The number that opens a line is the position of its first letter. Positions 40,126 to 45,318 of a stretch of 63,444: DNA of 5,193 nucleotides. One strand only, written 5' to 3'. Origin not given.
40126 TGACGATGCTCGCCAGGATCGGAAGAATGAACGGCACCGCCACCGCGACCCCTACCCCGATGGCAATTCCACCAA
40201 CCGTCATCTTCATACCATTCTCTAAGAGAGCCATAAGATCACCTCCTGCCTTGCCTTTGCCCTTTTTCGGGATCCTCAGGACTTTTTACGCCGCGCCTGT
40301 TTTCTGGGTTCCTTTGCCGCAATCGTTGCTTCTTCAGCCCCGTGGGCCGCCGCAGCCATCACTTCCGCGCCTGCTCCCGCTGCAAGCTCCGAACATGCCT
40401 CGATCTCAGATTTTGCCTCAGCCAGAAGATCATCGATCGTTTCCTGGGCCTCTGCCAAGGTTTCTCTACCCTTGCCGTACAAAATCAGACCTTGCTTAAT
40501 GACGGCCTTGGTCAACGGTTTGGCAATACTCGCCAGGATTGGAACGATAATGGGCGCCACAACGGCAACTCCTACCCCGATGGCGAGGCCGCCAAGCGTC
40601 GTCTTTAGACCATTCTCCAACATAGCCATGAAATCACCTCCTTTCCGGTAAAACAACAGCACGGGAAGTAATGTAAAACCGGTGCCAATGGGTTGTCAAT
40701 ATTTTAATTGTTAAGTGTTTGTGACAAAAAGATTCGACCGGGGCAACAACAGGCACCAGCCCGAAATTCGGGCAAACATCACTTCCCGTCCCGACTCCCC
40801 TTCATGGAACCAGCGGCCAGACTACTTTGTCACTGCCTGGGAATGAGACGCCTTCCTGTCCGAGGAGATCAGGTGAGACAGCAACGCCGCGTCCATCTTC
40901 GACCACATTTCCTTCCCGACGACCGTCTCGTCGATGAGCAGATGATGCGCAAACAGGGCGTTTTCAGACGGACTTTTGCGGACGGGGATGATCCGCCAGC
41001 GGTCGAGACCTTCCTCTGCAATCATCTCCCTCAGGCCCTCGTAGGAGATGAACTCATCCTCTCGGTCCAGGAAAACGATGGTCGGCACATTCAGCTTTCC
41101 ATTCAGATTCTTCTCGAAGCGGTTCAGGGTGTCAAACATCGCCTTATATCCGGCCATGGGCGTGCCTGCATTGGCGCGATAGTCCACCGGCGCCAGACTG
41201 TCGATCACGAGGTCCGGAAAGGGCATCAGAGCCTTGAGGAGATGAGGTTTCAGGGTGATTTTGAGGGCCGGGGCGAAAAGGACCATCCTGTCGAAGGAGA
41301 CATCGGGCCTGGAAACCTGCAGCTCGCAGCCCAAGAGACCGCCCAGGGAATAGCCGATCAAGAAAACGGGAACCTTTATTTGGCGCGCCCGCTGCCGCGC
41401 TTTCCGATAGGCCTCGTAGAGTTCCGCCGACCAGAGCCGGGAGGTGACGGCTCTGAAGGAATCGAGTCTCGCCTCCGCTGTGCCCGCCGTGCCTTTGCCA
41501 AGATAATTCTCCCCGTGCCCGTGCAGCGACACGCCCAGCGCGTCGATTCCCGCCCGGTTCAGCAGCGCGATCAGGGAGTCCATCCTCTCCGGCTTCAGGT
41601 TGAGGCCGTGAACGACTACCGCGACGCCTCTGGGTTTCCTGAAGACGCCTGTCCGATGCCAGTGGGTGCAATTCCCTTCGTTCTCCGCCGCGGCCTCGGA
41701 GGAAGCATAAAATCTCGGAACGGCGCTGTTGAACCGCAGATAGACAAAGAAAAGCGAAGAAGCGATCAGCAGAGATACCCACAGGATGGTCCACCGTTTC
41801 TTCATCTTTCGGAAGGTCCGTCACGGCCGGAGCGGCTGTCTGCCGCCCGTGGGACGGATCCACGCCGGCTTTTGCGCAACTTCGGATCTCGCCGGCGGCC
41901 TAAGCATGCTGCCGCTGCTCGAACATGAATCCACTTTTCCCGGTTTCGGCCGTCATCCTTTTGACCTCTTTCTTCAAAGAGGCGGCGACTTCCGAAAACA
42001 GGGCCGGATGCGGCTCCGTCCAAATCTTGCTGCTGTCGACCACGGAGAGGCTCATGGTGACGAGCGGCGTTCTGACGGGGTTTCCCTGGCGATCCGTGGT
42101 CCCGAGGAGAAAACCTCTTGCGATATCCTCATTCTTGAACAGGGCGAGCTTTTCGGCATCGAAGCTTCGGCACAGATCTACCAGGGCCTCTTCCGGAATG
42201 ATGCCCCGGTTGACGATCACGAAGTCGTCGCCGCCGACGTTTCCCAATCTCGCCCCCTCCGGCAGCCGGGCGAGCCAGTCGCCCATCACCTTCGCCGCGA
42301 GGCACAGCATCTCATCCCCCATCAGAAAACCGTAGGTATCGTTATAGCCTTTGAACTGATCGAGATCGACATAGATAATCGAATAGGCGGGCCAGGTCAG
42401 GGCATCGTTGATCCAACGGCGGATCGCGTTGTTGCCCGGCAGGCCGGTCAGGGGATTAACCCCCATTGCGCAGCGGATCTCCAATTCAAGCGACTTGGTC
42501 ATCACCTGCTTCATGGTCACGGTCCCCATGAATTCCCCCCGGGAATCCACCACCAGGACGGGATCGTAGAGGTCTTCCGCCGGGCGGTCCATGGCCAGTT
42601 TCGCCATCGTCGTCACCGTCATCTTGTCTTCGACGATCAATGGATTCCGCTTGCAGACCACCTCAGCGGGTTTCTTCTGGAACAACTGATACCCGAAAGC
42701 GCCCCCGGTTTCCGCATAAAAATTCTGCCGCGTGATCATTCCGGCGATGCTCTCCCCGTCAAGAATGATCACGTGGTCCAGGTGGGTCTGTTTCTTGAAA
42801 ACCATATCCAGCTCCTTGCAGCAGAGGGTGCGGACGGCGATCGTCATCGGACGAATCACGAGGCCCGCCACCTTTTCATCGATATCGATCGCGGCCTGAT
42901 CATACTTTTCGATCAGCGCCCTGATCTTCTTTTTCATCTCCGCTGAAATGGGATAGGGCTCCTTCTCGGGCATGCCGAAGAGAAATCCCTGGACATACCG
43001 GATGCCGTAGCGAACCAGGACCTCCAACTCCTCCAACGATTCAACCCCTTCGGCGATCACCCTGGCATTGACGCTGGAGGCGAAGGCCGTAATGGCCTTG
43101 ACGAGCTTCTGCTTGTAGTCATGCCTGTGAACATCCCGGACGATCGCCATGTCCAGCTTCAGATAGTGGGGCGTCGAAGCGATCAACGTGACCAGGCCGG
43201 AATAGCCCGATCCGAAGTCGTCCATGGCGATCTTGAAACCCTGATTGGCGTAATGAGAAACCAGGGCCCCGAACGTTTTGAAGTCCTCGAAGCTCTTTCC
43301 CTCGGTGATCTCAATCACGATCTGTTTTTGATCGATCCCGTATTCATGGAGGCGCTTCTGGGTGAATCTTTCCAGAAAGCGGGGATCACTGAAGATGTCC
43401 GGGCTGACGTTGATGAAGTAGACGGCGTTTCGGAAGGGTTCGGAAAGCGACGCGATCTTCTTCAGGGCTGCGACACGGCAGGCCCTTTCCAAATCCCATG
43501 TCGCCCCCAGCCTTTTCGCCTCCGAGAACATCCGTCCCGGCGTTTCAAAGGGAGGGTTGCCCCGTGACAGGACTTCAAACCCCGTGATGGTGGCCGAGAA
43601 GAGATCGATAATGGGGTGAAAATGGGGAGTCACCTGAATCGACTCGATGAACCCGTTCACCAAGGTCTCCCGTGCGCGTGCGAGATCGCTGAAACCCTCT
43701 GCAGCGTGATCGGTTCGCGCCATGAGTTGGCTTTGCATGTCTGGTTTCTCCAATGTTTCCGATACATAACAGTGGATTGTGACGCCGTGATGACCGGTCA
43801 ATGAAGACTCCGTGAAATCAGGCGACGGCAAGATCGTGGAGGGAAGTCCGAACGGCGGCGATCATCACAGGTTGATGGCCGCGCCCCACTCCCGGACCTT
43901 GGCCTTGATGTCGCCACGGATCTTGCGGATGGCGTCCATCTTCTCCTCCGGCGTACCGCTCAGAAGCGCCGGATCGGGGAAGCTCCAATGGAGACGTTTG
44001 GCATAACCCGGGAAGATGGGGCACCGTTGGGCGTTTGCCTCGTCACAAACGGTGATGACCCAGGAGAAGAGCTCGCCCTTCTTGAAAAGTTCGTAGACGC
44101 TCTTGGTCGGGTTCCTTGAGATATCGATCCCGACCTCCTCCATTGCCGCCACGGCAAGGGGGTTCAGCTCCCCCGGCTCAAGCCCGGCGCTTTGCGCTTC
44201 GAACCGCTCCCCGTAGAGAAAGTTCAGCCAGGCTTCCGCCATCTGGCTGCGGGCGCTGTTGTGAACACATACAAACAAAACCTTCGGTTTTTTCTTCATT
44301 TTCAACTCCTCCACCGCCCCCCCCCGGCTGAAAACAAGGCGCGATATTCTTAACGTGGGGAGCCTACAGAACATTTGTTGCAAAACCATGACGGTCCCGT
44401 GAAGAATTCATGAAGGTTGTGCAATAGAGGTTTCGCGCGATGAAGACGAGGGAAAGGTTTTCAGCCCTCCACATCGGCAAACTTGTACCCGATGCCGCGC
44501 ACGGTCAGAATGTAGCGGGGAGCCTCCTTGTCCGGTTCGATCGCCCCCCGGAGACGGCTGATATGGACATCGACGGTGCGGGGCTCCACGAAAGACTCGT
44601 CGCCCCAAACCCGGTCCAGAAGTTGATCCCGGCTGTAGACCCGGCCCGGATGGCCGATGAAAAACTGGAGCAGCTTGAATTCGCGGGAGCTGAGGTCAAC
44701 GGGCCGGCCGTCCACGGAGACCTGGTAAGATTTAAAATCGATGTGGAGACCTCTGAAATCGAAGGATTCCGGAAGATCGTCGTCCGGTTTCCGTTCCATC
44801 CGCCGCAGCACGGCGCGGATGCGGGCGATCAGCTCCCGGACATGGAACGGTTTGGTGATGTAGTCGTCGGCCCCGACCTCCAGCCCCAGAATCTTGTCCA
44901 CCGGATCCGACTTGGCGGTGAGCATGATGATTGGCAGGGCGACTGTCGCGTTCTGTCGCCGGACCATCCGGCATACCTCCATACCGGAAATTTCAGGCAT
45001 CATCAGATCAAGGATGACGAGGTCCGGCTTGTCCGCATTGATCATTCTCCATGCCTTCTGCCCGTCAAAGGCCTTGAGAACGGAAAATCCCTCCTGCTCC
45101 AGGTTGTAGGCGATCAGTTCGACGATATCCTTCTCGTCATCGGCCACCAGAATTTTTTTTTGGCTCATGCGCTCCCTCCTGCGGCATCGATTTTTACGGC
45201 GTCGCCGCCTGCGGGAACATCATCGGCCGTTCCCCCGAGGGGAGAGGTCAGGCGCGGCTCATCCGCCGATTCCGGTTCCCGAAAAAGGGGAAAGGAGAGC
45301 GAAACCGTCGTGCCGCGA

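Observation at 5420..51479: Fourteen 11-bp-phased Pho-box-like arrays tie almost every operon in the window to one regulon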

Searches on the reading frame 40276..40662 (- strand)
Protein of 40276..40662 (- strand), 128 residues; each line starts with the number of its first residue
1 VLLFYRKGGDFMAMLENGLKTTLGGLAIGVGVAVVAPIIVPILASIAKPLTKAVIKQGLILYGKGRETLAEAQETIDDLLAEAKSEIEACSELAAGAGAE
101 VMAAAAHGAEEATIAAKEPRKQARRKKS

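Call 8: search_protein_families(library=pfam, proteins=[window:40276-40662:-], max_evalue=0.00001)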
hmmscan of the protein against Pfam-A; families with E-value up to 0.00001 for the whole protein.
window:40276-40662:- (128 aa): 1 family
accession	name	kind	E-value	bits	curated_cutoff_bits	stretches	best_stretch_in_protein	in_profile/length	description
PF17195.9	DUF5132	-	6.1e-11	42.7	25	1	46-89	1-44/47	Protein of unknown function (DUF5132)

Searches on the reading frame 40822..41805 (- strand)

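Call 8: search_protein_families(library=pfam, proteins=[window:40822-41805:-], max_evalue=0.00001)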
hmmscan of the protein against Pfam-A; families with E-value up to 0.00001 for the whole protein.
window:40822-41805:- (327 aa): 2 families
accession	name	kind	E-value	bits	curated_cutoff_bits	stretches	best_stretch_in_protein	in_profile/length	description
PF12146.15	Hydrolase_4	-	1.9e-17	63.8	27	1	57-206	2-139/239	Serine aminopeptidase, S33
PF12697.13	Abhydrolase_6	-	3.9e-07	31.4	26.3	1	63-223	2-143/217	Alpha/beta hydrolase family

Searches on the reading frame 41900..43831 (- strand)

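Call 8: search_protein_families(library=pfam, proteins=[window:41900-43831:-], max_evalue=0.00001)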
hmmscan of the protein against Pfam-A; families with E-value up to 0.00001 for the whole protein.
window:41900-43831:- (643 aa): 2 families
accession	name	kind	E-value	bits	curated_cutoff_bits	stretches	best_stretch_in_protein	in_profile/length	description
PF00563.25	EAL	-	2.5e-47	161.7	31.3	1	62-288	8-236/236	EAL domain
PF00990.26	GGDEF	-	2.1e-11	44.3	23.8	1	460-547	5-94/161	Diguanylate cyclase, GGDEF domain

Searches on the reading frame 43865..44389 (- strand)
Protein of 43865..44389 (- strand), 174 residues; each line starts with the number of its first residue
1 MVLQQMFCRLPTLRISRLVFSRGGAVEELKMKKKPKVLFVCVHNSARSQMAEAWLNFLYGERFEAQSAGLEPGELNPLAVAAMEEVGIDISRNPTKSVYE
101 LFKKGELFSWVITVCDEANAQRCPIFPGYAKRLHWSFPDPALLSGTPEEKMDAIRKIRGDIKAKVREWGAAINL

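Call 8: search_protein_families(library=pfam, proteins=[window:43865-44389:-], max_evalue=0.00001)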
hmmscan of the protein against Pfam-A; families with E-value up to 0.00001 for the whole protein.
window:43865-44389:- (174 aa): 1 family
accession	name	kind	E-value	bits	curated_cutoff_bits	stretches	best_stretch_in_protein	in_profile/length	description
PF01451.26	LMWPc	-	1.8e-14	54.6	23.2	1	37-168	1-143/144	Low molecular weight phosphotyrosine protein phosphatase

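Call 46: search_protein_families(library=ncbifam, proteins=[window:43865-44299:-], max_evalue=0.00001)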
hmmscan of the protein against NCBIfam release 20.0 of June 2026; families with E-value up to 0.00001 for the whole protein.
window:43865-44299:- (144 aa): 3 families
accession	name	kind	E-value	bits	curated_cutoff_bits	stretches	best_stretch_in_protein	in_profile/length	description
TIGR02691.1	arsC_pI258_fam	equivalog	2.8e-34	118.2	174.3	1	7-137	1-128/129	arsenate reductase (thioredoxin)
NF010053.0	PRK13530.1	subfamily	1.6e-28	99.7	215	1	3-138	2-128/133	arsenate reductase (thioredoxin)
TIGR02689.1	ars_reduc_gluta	equivalog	2.6e-18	66.4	157.6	1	6-136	2-123/126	arsenate reductase, glutathione/glutaredoxin type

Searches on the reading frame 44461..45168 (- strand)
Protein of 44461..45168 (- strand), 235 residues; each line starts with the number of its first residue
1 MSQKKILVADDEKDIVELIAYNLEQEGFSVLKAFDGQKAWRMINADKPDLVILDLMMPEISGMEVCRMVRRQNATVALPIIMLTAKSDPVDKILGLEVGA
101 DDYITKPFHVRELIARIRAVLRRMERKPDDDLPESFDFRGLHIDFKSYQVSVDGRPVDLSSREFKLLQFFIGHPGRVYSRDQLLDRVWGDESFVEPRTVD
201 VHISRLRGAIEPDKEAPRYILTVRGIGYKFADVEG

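Call 8: search_protein_families(library=pfam, proteins=[window:44461-45168:-], max_evalue=0.00001)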
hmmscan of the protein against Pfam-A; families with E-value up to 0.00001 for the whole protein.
window:44461-45168:- (235 aa): 2 families
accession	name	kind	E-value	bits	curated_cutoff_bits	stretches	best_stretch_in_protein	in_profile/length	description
PF00072.30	Response_reg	-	3.7e-31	108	30.2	1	6-118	1-111/111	Response regulator receiver domain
PF00486.34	Trans_reg_C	-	5.5e-31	106.9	26.2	1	154-230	1-77/77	Transcriptional regulatory protein, C terminal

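Call 14: find_encoding_contigs(protein=window:44461-45168:-, flank=2000, max_places=4)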
Protein window:44461-45168:- (235 aa): 3 contigs read that carry it; 3 places shown.
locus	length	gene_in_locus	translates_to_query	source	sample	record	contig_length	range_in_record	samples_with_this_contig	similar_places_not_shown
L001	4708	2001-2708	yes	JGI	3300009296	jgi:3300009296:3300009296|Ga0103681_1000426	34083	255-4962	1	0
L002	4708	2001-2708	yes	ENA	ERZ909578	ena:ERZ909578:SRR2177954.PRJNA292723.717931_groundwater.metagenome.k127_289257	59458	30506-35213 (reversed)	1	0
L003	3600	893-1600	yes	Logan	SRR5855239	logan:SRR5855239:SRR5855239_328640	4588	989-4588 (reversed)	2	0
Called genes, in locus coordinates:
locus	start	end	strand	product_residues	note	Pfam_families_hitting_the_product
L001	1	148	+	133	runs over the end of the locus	?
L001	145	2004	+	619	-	PF16736:sCache_like (weak), PF00672:HAMP (weak), PF00989:PAS (weak), PF08448:PAS_4, PF13188:PAS_8 (weak), PF13426:PAS_9 (weak), PF00512:HisKA, PF02518:HATPase_c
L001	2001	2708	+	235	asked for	PF00072:Response_reg, PF00486:Trans_reg_C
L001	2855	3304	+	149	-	PF01451:LMWPc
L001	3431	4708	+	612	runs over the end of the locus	PF00563:EAL, PF00990:GGDEF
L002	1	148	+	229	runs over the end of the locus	PF01895:PhoU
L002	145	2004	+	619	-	PF16736:sCache_like (weak), PF00672:HAMP (weak), PF00989:PAS (weak), PF08448:PAS_4, PF13188:PAS_8 (weak), PF13426:PAS_9 (weak), PF00512:HisKA, PF02518:HATPase_c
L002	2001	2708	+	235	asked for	PF00072:Response_reg, PF00486:Trans_reg_C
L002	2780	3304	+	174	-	PF01451:LMWPc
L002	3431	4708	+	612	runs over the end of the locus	PF00563:EAL, PF00990:GGDEF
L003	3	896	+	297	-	?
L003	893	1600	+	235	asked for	PF00072:Response_reg, PF00486:Trans_reg_C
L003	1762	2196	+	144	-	PF01451:LMWPc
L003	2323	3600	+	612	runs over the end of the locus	PF00563:EAL, PF00990:GGDEF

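Call 15: find_related_loci(query=window:44461-45168:-, collection=genome_contigs, flank=10000)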
Query window:44461-45168:- (235 aa) in genome_contigs; peptide patterns used: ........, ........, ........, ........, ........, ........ (x = any residue, [..] = any of these).
600 stretches matched a pattern (row limit reached: there are more); 599 encode a relative of the query (tblastn E <= 1e-3); the best 80 are kept; 80 distinct loci.
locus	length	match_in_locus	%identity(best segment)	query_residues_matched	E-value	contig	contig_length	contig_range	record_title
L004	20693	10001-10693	51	1-234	1e-76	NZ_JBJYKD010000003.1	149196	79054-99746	Thermoanaerobacterium sp. DL9XJH110 NODE_3_length_149196_cov_223.088278, whole genome shotgun sequence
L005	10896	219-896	55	1-228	5e-73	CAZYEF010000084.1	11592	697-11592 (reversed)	MAG TPA_asm: uncultured Nitrospiraceae bacterium isolate binchicken_co20_223 genome assembly, contig: NODE_10263_length_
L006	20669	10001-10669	52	5-230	5e-70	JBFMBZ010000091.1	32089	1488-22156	MAG: Candidatus Omnitrophota bacterium isolate MAG177 MAG177_91, whole genome shotgun sequence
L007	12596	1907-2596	51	5-235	7e-70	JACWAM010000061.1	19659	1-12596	MAG: Thermoleophilia bacterium isolate B_ACT_11 k141_249790, whole genome shotgun sequence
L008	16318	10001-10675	48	6-233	1e-69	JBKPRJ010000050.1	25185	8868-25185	MAG: Actinomycetota bacterium isolate GS_EKS_MAG_00052 GS_EKS_000002460091, whole genome shotgun sequence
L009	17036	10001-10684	48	1-230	3e-69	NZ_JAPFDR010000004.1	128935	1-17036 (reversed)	MAG: Clostridium sp. isolate bin_6_DannyCat k141_34439, whole genome shotgun sequence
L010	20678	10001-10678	49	5-232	6e-69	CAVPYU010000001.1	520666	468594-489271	MAG: uncultured Thermoleophilia bacterium isolate MFD09964.bin.2.68 genome assembly, contig: contig_16860, whole genome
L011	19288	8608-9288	51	5-235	8e-69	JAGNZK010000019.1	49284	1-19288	MAG: Nitrosomonas sp. isolate Go_Eff_bin_65 Go_Eff_1027_length_49284_cov_13.425962, whole genome shotgun sequence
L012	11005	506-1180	49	5-230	3e-68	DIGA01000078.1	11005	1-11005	MAG TPA_asm: Mageeibacillus sp. UBA5734 UBA5734_contig_10720, whole genome shotgun sequence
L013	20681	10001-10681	50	1-231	4e-67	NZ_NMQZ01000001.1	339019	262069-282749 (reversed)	Alloalcanivorax mobilis strain MT13131 contig1, whole genome shotgun sequence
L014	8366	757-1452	48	3-230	5e-67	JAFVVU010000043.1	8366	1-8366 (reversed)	MAG: Clostridia bacterium isolate RGIG5440 Sheep_Colon-5__c123364, whole genome shotgun sequence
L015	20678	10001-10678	49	5-232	2e-66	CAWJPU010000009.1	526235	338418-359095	MAG: uncultured Thermoleophilaceae bacterium isolate MFD02840.bin.3.489 genome assembly, contig: contig_52288, whole gen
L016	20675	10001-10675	49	2-230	4e-66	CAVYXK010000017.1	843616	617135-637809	MAG: uncultured proteobacterium isolate MFD01248.bin.1.85 genome assembly, contig: contig_856, whole genome shotgun sequ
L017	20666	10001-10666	47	5-230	5e-66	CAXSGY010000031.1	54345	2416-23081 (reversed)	MAG: uncultured Pyrinomonadaceae bacterium isolate private_X4_metawrap_bin.9 genome assembly, contig: private_X4_metawra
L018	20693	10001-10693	46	1-232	3e-66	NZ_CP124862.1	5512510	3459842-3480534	Petroclostridium sp. X23 chromosome, complete genome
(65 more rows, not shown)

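Call 27: search_solved_structures(query=window:44461-45168:-, max_evalue=1e-20, show_alignments=2)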
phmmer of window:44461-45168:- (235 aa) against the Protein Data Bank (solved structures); distinct sequences matched with E-value up to 1e-20: 61 (the best 60 are shown).
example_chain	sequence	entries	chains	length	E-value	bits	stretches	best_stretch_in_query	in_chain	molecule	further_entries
2oqr_A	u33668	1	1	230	4.3e-56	193.1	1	5-230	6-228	Sensory transduction protein regX3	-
2gwr_A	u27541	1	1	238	1e-55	191.9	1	3-230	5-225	DNA-binding response regulator mtrA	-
9dvt_R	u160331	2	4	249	1.5e-49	171.7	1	4-229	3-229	DNA-binding dual master transcriptional regulator RpaA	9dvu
4b09_A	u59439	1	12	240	2.1e-44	154.9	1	4-230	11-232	TRANSCRIPTIONAL REGULATORY PROTEIN BAER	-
9ji3_J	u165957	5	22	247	1.1e-43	152.5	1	3-230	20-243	DNA-binding response regulator | Possible two component system response transcriptional positive regulator PhoP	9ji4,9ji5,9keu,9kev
3r0j_A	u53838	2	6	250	1.1e-43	152.5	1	3-230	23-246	POSSIBLE TWO COMPONENT SYSTEM RESPONSE TRANSCRIPTIONAL POSITIVE REGULATOR PHOP | Response regulator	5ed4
1ys6_A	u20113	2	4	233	1.2e-42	149.1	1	4-228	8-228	Transcriptional regulatory protein prrA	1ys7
1mvo_A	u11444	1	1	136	3.8e-41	144.2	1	3-131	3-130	PhoP response regulator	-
1p2f_A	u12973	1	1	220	3.6e-40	141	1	5-232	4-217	Response Regulator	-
9ket_J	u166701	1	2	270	2e-39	138.6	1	46-230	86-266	Possible two component system response transcriptional positive regulator PhoP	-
8fk2_A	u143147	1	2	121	3.5e-38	134.5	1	4-125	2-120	Putative response regulator CovR VicR-like protein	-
1nxo_A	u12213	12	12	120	4.2e-38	134.3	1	4-124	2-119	DNA-binding response regulator | Response regulator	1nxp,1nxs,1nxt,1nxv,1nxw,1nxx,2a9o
2zwm_A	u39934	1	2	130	5e-38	134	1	3-124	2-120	Transcriptional regulatory protein yycF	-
3f6p_A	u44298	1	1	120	6.6e-38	133.6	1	3-123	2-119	Transcriptional regulatory protein yycF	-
6eb7_A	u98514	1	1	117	1.9e-37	132.1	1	4-123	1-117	DNA-binding response regulator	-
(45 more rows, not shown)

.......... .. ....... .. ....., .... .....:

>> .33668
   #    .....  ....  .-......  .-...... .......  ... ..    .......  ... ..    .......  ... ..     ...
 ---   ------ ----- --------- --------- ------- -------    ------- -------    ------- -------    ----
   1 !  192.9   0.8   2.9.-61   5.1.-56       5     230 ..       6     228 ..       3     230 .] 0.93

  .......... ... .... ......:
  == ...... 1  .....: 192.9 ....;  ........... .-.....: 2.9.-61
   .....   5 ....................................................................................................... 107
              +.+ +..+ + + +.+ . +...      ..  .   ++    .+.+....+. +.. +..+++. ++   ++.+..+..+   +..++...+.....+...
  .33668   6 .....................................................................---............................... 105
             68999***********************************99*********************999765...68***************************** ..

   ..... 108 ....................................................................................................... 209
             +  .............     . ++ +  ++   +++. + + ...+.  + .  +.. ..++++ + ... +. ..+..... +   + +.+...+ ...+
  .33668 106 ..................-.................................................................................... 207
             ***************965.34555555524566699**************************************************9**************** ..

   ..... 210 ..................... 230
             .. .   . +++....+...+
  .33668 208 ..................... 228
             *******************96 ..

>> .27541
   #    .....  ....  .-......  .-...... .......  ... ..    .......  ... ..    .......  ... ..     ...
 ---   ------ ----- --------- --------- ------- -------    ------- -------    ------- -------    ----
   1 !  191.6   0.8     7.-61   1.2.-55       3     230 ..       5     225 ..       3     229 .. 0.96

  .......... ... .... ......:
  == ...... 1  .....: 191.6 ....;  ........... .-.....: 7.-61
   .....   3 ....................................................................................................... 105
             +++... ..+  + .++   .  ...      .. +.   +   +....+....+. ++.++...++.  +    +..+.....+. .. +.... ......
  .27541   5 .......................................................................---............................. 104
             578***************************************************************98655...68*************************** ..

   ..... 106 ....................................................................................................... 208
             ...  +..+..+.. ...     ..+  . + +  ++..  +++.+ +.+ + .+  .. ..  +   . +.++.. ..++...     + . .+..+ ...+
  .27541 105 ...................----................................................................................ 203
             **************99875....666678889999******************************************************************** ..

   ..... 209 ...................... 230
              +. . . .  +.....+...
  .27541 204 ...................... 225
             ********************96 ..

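Call 46: search_protein_families(library=ncbifam, proteins=[window:44461-45168:-], max_evalue=0.00001)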
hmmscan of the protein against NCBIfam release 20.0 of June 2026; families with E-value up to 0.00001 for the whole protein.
window:44461-45168:- (235 aa): 95 families (the best 25 are shown)
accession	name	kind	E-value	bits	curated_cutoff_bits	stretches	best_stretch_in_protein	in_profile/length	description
TIGR02154.1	PhoB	equivalog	3.8e-85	284.8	296.2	1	3-230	2-225/226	phosphate regulon transcriptional regulator PhoB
NF040534.1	resp_reg_YycF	equivalog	5.4e-74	248.3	340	1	4-230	1-227/231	response regulator YycF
NF040689.1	MtrAB_MtrA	equivalog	5.8e-70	235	300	1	6-229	1-217/219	MtrAB system response regulator MtrA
NF053854.1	RespRegPhoBBctds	equivalog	3.2e-68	229.5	270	1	6-230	1-224/225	two-component system response regulator PhoB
NF007546.0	PRK10161.1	equivalog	4.2e-66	222.8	471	1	4-231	3-226/229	phosphate response regulator transcription factor PhoB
NF045944.1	ResRegRpaBCyano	equivalog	3.5e-65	219.6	330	1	7-230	1-227/229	response regulator transcription factor RpaB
NF008296.0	PRK11083.1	equivalog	1.8e-63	214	273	1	1-230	1-225/228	two-component system response regulator CreB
NF033120.0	vanR_FM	exception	6.6e-63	212.4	460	1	1-231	1-230/231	vancomycin resistance response regulator transcription factor, VanR-F/VanR-M family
NF033117.2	vanR_ACDEGLN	exception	8.8e-63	211.9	350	1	6-229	1-224/226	VanR-ABDEGLN family response regulator transcription factor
NF041733.1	resp_reg_CseB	equivalog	1e-59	201.7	350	1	5-230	2-226/228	two-component system response regulator CseB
NF007005.1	PRK09468.1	equivalog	2.6e-59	200.5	331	1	3-231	3-232/237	osmolarity response regulator transcription factor OmpR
NF007982.1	PRK10710.1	equivalog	3.2e-57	193.8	380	1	3-230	7-227/235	envelope stress response regulator BaeR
NF041209.1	resp_regPieR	equivalog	3.2e-51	174.2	450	1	5-233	2-230/231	two component system response regulator PieR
NF041734.1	resp_reg_RppA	equivalog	7.5e-50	169.4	250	1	5-231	2-228/229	two-component system response regulator RppA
NF012227.0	AdeR_RR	equivalog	3.4e-49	167.5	340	1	2-231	10-237/239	efflux system response regulator transcription factor AdeR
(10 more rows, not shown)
